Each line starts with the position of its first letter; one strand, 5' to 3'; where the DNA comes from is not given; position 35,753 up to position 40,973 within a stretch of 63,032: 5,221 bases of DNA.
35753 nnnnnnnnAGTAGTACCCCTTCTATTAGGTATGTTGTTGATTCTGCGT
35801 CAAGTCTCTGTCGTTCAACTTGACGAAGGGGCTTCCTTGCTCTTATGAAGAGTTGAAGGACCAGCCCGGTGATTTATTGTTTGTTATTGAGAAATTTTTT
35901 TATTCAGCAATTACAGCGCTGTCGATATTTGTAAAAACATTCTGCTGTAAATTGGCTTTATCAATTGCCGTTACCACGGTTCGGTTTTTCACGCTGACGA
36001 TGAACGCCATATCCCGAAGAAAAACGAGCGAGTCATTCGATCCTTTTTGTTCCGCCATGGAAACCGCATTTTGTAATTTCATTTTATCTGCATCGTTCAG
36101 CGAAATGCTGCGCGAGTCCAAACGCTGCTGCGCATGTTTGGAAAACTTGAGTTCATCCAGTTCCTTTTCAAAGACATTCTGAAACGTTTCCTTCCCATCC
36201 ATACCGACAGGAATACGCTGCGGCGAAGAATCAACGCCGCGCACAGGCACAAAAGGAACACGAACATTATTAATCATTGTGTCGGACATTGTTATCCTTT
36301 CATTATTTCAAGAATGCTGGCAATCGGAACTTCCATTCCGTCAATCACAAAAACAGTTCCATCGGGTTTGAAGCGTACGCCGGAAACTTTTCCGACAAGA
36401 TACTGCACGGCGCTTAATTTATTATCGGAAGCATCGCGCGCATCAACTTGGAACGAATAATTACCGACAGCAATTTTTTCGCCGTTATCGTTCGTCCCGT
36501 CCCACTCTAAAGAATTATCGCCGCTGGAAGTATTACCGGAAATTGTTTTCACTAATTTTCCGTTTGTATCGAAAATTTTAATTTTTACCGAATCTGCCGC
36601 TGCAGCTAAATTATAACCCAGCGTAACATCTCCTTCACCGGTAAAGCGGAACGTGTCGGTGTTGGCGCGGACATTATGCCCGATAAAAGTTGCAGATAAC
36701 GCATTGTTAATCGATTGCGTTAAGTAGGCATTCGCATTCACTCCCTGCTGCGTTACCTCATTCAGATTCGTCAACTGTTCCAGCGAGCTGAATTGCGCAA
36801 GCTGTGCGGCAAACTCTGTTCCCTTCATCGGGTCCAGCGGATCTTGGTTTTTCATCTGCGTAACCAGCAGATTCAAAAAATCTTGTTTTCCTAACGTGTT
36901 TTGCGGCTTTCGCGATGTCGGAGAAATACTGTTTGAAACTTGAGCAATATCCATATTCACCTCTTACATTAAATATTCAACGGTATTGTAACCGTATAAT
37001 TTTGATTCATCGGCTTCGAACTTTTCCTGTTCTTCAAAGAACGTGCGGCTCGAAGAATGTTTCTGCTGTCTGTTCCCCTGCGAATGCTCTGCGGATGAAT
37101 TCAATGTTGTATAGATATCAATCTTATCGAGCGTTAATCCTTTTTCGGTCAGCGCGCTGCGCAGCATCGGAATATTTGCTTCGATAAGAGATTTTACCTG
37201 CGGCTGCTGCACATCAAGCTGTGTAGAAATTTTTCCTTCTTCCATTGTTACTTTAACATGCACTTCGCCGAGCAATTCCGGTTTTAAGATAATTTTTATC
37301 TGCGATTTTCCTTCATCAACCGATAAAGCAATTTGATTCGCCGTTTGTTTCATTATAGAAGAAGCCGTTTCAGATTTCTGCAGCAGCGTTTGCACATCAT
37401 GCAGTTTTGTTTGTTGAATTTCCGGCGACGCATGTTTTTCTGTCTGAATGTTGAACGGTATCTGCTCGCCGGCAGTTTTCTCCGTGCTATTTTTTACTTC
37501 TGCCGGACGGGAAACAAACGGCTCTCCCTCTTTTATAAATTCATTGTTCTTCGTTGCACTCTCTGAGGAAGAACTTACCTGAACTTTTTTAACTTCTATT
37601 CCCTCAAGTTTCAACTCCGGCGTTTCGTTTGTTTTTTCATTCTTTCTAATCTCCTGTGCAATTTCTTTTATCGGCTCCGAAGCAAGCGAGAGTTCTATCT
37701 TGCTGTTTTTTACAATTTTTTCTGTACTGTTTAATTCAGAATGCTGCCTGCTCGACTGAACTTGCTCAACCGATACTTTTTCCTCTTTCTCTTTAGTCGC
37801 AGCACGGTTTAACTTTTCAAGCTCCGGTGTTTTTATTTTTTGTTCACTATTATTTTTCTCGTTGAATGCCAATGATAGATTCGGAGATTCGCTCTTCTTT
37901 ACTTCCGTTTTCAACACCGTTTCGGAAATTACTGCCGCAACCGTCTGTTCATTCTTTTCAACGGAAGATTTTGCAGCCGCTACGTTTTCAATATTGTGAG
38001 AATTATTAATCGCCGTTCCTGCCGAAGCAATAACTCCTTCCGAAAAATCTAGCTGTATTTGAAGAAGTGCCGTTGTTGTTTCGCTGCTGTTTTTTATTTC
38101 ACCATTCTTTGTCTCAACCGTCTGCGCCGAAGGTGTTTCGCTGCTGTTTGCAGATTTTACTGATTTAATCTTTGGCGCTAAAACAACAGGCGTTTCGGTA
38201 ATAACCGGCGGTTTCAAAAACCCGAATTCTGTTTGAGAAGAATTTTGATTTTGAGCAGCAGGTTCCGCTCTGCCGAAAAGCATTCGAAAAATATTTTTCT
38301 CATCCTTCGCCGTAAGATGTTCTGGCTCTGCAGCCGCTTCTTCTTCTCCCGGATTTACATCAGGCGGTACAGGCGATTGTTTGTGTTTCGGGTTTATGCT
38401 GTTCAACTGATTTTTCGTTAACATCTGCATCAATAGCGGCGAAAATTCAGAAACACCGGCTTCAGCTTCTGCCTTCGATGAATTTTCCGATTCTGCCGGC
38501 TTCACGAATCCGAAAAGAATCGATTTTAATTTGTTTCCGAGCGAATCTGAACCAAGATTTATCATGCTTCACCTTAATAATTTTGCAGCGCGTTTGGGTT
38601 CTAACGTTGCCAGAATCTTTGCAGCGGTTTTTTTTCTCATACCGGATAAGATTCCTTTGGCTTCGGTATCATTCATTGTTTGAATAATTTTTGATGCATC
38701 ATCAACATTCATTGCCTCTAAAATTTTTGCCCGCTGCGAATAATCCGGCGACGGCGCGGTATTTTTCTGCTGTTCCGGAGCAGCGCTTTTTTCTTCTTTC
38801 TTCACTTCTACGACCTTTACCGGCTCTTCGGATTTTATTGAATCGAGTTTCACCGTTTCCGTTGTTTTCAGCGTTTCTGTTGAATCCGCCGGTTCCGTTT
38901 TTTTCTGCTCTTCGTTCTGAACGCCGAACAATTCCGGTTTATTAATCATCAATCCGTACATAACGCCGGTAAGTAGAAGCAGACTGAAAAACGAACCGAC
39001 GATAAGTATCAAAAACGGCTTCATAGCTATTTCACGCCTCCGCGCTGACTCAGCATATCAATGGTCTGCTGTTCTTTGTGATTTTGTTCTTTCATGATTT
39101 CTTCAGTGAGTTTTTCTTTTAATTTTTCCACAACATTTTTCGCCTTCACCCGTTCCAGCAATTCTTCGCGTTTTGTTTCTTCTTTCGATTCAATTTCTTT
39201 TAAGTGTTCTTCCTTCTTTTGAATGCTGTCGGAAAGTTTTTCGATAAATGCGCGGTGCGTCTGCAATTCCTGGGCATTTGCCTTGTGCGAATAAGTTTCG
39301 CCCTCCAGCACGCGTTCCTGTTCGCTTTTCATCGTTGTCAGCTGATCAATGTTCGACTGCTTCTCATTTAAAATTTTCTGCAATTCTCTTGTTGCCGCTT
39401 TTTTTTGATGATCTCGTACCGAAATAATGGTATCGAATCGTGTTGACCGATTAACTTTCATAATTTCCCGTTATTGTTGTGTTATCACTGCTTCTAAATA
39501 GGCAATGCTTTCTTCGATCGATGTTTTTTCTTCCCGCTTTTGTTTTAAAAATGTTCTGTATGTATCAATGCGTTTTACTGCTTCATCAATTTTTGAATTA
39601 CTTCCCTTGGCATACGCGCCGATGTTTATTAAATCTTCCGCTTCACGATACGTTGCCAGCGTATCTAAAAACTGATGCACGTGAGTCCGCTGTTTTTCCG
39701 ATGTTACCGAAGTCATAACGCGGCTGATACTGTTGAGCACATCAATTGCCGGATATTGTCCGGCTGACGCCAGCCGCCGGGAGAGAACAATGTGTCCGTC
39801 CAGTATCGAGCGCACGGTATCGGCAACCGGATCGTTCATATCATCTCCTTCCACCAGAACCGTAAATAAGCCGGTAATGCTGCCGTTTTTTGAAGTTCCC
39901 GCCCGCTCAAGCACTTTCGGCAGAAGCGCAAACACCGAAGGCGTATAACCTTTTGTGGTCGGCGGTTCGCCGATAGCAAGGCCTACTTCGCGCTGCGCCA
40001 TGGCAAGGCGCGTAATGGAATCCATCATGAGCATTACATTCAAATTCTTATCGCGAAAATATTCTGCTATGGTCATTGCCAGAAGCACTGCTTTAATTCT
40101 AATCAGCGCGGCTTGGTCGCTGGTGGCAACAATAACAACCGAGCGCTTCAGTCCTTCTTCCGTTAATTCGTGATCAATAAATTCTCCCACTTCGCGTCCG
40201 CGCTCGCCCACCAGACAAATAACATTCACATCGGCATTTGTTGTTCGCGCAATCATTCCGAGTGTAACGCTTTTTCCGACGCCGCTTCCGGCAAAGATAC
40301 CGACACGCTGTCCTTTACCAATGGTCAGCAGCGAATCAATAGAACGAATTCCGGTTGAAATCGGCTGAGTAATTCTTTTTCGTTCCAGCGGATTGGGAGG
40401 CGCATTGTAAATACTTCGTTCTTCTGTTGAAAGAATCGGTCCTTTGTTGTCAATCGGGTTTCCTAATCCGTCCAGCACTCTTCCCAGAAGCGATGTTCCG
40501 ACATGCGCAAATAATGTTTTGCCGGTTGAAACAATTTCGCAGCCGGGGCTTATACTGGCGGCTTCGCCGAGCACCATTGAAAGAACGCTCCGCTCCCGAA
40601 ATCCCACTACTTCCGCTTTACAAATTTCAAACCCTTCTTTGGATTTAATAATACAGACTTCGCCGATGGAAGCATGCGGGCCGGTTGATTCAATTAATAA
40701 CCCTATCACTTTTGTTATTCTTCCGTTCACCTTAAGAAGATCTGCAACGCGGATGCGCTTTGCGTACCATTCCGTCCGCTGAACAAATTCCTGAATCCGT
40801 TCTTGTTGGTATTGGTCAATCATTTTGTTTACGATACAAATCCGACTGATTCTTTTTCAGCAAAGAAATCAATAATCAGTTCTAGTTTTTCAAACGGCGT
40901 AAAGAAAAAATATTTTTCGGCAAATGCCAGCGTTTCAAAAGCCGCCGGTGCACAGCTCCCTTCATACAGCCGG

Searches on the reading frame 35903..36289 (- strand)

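Call 57: search_protein_families(library=pfam, proteins=[window:35903-36289:-], max_evalue=0.001)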
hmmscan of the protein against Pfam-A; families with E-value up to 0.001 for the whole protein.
window:35903-36289:- (129 aa): 1 family
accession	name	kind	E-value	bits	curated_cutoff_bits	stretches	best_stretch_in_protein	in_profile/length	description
PF12611.13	Flagellar_put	-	9.7e-12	44.9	21.1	1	104-127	1-24/24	Putative flagellar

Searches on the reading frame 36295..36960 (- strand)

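Call 57: search_protein_families(library=pfam, proteins=[window:36295-36960:-], max_evalue=0.001)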
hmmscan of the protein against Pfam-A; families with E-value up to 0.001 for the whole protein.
window:36295-36960:- (222 aa): 7 families
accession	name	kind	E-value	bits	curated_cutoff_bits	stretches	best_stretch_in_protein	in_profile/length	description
PF03963.19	FlgD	-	1.3e-21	77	27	1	9-69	12-72/75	Flagellar hook capping protein - N-terminal region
PF13860.13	FlgD_ig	-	3.4e-20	72.2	27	1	102-177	2-78/79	FlgD Ig-like domain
PF24814.1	WD40_Prp19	-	8.3e-06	25.5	320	1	115-209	189-280/281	Prp19 WD40 domain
PF13585.12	CHU_C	-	7.9e-05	23.2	27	1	121-180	25-78/86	CHU_C Type IX secretion signal domain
PF25174.1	Beta-prop_THOC3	-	0.00023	20.7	305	1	117-206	61-146/272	THOC3 beta-propeller domain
PF13861.12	FLgD_tudor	-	0.00047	20.7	26.9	1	89-216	6-57/58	FlgD Tudor-like domain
PF10029.15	DUF2271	-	0.00053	20.2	27.3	1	136-175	63-104/136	Predicted periplasmic protein (DUF2271)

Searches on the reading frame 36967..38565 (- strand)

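Call 57: search_protein_families(library=pfam, proteins=[window:36967-38565:-], max_evalue=0.001)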
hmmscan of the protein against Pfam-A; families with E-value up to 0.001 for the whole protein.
window:36967-38565:- (533 aa): 1 family
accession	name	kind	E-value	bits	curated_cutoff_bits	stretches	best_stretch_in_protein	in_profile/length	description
PF02120.21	Flg_hook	-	1.3e-18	67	29.8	1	411-486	3-78/85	Flagellar hook-length control protein FliK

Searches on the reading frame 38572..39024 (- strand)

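Call 57: search_protein_families(library=pfam, proteins=[window:38572-39024:-], max_evalue=0.001)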
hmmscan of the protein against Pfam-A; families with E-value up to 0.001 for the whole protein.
window:38572-39024:- (151 aa): 1 family
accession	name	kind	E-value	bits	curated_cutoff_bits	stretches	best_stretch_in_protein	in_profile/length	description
PF03448.22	MgtE_N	-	3.4e-08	34.4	25.9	1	83-149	27-93/102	MgtE intracellular N domain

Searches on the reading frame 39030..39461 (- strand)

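Call 57: search_protein_families(library=pfam, proteins=[window:39030-39461:-], max_evalue=0.001)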
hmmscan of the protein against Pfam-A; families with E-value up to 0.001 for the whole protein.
window:39030-39461:- (144 aa): 1 family
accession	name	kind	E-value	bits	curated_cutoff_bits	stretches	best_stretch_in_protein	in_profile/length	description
PF02050.21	FliJ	-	1.8e-09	38.3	28.4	1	23-140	3-121/123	Flagellar FliJ protein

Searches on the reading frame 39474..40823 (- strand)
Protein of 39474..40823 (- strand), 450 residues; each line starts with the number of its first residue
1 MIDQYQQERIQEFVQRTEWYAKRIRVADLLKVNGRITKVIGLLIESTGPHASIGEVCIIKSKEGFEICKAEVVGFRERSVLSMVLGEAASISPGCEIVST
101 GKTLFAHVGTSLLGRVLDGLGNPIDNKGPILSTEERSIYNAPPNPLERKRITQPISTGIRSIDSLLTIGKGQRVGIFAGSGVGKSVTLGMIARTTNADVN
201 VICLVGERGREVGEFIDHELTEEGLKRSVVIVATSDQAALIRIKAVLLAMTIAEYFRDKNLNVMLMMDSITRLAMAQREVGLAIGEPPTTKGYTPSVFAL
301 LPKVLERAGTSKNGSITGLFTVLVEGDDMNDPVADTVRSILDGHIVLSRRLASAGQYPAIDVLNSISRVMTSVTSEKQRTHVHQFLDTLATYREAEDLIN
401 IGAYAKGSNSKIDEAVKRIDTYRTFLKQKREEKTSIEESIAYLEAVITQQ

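Call 57: search_protein_families(library=pfam, proteins=[window:39474-40823:-], max_evalue=0.001)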
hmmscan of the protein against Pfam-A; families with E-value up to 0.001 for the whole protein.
window:39474-40823:- (450 aa): 3 families
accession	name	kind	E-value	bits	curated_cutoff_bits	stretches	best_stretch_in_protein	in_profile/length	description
PF00006.31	ATP-synt_ab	-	3e-88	295.5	29.5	1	158-367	1-213/213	ATP synthase alpha/beta family, nucleotide-binding domain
PF18269.6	T3SS_ATPase_C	-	1.5e-22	79.6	22.7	1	374-444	1-71/72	T3SS EscN ATPase C-terminal domain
PF02874.29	ATP-synt_ab_N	-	7.1e-09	36.5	20.9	1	36-101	1-69/69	ATP synthase alpha/beta family, beta-barrel domain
